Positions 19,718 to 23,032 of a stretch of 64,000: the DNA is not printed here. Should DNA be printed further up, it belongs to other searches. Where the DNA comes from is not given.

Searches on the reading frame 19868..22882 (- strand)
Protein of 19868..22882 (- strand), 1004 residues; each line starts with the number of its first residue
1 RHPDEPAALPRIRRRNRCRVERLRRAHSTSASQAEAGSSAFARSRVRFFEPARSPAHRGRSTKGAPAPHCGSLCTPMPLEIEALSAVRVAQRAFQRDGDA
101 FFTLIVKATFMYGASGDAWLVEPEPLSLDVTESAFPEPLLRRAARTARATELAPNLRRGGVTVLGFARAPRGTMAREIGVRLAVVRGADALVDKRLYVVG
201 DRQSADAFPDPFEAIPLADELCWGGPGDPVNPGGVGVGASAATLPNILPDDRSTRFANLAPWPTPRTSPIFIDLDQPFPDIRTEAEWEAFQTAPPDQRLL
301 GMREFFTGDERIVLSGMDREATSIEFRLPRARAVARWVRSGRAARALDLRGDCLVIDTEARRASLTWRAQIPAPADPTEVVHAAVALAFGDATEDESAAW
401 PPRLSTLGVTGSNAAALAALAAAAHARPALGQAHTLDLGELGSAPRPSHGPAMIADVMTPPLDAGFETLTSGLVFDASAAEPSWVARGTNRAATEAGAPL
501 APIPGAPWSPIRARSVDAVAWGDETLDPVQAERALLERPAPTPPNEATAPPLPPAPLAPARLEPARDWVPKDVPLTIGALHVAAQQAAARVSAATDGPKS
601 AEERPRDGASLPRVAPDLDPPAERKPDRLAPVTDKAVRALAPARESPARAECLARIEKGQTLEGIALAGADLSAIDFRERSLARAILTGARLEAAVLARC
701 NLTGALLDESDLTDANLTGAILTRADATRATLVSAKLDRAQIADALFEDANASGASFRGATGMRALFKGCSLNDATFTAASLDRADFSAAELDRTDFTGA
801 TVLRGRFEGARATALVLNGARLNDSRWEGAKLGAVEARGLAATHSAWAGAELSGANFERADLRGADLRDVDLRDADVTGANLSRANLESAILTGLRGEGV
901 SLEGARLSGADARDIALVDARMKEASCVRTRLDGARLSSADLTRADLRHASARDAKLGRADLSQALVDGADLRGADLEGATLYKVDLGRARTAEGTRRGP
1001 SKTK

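Call 52: search_protein_families(library=pfam, proteins=[window:19868-22882:-], max_evalue=0.0001)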
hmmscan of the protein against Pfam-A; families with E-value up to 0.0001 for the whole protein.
window:19868-22882:- (1004 aa): 5 families
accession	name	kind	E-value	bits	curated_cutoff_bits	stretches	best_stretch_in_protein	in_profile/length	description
PF00805.28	Pentapeptide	-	3.4e-49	164.4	20.2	6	849-879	10-40/40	Pentapeptide repeats (8 copies)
PF09937.14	DUF2169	-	7.9e-34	117.8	25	1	98-368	2-294/294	Uncharacterized protein conserved in bacteria (DUF2169)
PF13599.13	Pentapeptide_4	-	1.1e-26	93.1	38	3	723-797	4-78/78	Pentapeptide repeat region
PF13576.12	Pentapeptide_3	-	5.9e-22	78.1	27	0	846-885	5-47/48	Pentapeptide repeats (9 copies)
PF25296.1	Decapeptide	-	1.1e-05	25.7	45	0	771-798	36-63/74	Decapeptide repeat region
